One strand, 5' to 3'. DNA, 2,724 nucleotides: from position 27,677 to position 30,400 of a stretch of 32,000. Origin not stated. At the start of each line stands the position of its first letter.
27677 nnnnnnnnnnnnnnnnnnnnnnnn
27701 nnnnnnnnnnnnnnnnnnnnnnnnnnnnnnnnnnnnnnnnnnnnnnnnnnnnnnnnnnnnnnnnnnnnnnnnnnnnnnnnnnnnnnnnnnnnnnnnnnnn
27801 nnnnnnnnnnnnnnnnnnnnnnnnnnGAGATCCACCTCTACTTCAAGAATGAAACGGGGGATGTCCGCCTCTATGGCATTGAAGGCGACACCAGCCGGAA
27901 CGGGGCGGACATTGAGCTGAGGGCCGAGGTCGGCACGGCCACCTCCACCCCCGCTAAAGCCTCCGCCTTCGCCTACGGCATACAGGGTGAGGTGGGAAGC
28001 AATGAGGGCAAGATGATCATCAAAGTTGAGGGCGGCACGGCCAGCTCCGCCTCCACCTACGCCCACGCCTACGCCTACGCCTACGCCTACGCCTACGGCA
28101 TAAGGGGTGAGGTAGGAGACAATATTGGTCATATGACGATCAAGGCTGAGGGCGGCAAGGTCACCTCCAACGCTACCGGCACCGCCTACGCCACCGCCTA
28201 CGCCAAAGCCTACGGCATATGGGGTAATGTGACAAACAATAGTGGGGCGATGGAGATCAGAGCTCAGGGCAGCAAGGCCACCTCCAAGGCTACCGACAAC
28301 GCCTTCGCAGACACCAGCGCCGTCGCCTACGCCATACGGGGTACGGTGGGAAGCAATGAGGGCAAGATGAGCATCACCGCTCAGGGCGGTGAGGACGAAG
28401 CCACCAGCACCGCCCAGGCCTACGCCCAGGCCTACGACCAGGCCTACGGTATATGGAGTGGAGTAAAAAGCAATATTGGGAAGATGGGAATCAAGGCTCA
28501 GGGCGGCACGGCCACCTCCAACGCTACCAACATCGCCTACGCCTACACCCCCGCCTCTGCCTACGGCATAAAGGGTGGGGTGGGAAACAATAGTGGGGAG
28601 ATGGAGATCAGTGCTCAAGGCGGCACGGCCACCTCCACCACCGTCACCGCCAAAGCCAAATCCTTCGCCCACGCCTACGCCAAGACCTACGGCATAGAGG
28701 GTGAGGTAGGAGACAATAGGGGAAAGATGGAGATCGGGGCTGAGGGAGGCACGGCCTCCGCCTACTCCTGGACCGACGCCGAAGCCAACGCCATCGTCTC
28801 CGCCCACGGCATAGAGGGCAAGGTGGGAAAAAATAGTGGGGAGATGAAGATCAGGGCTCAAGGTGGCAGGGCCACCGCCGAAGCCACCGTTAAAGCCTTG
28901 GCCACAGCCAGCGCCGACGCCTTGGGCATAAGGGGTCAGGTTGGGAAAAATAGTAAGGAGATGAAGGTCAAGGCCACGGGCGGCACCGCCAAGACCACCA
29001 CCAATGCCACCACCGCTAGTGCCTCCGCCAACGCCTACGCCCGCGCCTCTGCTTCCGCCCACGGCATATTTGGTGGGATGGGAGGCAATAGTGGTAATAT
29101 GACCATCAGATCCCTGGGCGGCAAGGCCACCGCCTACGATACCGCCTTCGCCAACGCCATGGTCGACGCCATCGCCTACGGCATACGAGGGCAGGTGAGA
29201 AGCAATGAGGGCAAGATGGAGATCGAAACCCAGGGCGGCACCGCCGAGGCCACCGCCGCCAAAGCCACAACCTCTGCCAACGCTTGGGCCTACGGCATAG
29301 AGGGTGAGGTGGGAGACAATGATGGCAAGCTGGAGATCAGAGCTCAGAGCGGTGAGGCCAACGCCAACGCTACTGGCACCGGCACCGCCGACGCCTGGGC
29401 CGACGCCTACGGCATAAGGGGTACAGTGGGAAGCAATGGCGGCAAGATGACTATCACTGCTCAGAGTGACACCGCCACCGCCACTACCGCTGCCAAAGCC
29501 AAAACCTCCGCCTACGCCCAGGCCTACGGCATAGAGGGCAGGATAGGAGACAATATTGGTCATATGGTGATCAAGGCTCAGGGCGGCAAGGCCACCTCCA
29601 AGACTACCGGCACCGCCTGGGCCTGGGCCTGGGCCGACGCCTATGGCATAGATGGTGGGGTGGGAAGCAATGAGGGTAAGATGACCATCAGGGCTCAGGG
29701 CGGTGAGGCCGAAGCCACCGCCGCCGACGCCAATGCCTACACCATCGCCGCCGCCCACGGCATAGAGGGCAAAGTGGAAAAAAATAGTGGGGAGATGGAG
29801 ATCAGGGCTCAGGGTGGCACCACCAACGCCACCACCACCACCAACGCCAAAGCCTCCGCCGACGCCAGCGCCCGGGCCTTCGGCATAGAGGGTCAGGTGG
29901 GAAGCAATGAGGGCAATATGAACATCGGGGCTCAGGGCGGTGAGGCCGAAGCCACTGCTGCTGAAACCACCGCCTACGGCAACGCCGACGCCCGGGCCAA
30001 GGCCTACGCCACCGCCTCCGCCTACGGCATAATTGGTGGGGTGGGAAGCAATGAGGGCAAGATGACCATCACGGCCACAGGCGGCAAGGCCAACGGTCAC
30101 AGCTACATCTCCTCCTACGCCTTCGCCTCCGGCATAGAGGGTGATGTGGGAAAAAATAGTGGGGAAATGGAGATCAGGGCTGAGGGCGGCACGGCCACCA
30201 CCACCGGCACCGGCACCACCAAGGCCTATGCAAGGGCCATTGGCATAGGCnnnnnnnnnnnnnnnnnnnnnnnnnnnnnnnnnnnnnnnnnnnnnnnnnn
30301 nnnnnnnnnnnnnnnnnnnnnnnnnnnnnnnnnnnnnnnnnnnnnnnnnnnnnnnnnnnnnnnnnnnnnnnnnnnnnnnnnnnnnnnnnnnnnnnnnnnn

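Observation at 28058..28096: Alternating Ala-aromatic strands (AYAYAY, AHAHAH, AWAWAW) encoded by in-frame hexanucleotide microsatellites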

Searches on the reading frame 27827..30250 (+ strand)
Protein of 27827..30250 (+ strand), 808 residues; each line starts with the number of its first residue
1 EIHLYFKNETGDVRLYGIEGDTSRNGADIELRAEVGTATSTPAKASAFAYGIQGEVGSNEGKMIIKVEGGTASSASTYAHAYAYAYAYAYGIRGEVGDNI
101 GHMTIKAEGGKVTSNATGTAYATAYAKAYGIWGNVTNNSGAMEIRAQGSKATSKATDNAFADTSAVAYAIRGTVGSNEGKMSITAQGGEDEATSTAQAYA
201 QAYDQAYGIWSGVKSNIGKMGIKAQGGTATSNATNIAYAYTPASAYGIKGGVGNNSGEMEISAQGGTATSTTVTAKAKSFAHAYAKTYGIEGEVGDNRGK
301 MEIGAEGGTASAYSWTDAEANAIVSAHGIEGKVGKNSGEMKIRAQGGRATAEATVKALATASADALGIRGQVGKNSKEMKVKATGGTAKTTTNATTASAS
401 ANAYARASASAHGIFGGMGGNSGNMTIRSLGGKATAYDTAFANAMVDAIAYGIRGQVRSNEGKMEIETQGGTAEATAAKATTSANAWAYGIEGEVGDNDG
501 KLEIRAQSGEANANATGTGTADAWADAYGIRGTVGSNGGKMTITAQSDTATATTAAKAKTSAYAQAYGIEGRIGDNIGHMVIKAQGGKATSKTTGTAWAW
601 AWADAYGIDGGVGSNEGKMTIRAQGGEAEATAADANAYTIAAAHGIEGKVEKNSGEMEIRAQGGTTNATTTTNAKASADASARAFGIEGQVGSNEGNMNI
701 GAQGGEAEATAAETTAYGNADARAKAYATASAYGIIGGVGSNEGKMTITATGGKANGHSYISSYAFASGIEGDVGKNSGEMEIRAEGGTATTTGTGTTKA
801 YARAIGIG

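Call 14: find_homologous_proteins(query=window:27827-30250:+)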
Query window:27827-30250:+ (808 aa): 31 proteins with E <= 0.001 among 8000 candidates.
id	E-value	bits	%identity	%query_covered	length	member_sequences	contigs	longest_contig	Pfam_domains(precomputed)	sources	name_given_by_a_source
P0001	2.5e-103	365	52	51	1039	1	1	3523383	PF03797.26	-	-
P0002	3.0e-37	147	38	50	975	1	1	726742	PF03797.26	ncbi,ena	-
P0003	1.1e-34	138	30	94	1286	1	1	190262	-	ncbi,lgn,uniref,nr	ncbi:Autotransporter beta-domain-containing protein [Pseudovibrio ascidiaceicola]|uniref:Autotranspo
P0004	1.4e-29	121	31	98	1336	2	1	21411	-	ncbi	ncbi:MAG: hypothetical protein ABFE01_29760 [Phycisphaerales bacterium]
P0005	4.4e-29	120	32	65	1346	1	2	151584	-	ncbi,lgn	-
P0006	5.2e-28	116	41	30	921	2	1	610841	PF03797.26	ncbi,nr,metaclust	ncbi:hypothetical protein SAMN04515695_6021 [Pseudovibrio sp. Tun.PSC04-5.I4]|nr:hypothetical protei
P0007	4.3e-26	110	31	85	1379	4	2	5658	-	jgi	jgi:hypothetical protein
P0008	2.7e-25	107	33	72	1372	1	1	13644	-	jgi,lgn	-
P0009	3.3e-25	107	37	54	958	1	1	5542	PF03797.26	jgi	jgi:hypothetical protein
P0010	6.8e-24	103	32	83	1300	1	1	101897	-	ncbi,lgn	-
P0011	1.2e-23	102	34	83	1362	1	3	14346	-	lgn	-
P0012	3.8e-23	100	30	94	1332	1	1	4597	PF03797.26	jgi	jgi:hypothetical protein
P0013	1.4e-22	98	30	89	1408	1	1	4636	-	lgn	-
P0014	1.2e-21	95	35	33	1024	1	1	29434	PF03797.26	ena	-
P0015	4.1e-20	90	32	95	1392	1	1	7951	-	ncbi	-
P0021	7.1e-12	63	33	21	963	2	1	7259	-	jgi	-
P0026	9.2e-9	53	40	13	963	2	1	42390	-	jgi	jgi:hypothetical protein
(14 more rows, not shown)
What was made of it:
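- On Simple-sequence contingency (hypermutable) locus: The closest relative other than the window's own paralogue A, in 5.8 billion clusters, is 38% identical (call 14).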

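Call 24: search_solved_structures(query=window:27977-30151:+, max_evalue=1, show_alignments=2)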
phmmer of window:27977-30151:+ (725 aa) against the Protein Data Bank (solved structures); distinct sequences matched with E-value up to 1: 2.
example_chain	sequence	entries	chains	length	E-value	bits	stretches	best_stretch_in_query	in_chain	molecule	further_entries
9axt_AR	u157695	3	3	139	0.1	14.4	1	285-358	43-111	Small ribosomal subunit protein uS11B | Small ribosomal subunit protein uS11A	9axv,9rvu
9bh5_AO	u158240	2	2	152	0.17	13.6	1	283-359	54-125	Small ribosomal subunit protein uS11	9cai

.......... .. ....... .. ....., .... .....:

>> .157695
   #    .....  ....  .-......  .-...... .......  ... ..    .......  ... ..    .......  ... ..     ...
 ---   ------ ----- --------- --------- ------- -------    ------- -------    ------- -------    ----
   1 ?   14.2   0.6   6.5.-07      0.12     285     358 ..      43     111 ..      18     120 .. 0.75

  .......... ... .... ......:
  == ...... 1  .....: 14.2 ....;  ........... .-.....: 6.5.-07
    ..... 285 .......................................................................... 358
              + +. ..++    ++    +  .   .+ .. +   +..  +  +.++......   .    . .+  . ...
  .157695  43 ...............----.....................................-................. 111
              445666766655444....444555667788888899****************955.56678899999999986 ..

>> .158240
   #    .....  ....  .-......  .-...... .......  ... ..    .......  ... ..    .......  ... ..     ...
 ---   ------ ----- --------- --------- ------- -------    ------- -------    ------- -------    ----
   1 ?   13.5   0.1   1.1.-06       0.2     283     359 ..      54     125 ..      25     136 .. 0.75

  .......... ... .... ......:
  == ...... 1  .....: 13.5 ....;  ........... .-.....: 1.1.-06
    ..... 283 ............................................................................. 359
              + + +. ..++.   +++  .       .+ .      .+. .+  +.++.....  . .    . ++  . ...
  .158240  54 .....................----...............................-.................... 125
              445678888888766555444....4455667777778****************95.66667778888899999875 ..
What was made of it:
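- Tried and rejected: phmmer hits to ribosomal protein uS11 (E 0.1) were judged to be chance (call 24).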

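Call 31: find_encoding_contigs(protein=P0001, flank=10000, max_places=6)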
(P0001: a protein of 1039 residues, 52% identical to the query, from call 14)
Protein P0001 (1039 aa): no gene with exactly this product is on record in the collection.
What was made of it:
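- On Simple-sequence contingency (hypermutable) locus: Protein A is not on record elsewhere (call 31).
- Tried and rejected: An exact look-up of protein A found nothing on record (call 31).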

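Call 72: list_cluster_members(proteins=[P0004, P0006, P0007, P0021, P0026])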
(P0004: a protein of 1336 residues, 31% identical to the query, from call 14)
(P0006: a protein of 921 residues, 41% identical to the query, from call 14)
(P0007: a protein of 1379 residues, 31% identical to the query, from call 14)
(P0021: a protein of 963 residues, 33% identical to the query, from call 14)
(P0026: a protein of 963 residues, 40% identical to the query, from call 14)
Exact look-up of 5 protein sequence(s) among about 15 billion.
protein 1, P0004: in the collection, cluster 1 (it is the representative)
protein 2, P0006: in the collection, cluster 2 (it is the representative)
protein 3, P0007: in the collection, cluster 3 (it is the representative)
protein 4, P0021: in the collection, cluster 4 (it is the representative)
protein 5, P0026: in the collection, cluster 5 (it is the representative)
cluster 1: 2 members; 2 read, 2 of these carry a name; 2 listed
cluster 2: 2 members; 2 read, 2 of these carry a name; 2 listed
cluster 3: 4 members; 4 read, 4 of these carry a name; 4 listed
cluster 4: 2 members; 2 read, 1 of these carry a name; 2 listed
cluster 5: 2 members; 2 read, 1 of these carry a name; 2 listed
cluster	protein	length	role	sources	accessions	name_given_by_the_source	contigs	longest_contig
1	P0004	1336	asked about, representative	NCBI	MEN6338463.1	MAG: hypothetical protein ABFE01_29760 [Phycisphaerales bacterium]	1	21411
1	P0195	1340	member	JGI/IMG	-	hypothetical protein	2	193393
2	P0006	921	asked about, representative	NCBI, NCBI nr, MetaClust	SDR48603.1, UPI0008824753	hypothetical protein SAMN04515695_6021 [Pseudovibrio sp. Tun.PSC04-5.I4] | status=active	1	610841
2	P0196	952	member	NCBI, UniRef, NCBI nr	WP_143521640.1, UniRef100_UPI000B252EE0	autotransporter outer membrane beta-barrel domain-containing protein [Pseudovibrio sp. ... | autotransporter family protein n=1 Tax=Pseudovibrio sp. Tun.PSC04-5.I4 TaxID=1798213 ...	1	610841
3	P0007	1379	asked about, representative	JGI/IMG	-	hypothetical protein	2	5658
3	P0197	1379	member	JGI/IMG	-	hypothetical protein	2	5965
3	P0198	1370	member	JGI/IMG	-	hypothetical protein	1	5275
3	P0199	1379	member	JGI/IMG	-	hypothetical protein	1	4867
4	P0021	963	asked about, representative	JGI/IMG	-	-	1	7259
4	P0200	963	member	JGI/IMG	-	hypothetical protein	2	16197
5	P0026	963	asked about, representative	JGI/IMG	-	hypothetical protein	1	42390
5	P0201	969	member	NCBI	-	-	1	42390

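Call 74: find_encoding_contigs(protein=P0014, flank=500, max_places=2)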
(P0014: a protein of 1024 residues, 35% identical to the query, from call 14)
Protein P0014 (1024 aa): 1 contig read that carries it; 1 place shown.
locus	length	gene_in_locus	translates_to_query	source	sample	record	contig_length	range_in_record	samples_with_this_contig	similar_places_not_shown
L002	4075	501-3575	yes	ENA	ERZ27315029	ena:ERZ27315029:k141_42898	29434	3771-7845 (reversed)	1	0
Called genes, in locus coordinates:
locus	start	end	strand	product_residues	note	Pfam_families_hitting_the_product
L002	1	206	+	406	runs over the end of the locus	PF17767:NAPRTase_N, PF04095:NAPRTase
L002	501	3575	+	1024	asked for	PF03797:Autotransporter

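Call 75: find_encoding_contigs(protein=P0009, flank=500, max_places=2)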
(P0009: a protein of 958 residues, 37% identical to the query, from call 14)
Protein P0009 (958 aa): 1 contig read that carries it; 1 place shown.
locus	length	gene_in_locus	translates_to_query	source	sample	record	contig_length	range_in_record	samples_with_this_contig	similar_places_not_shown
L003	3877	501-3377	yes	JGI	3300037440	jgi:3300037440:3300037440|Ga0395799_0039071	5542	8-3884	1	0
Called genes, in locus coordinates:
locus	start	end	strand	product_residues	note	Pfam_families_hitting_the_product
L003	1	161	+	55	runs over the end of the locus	?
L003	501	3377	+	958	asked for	PF03797:Autotransporter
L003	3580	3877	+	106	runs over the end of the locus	PF06296:RelE (weak)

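Call 76: find_encoding_contigs(protein=P0006, flank=500, max_places=2)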
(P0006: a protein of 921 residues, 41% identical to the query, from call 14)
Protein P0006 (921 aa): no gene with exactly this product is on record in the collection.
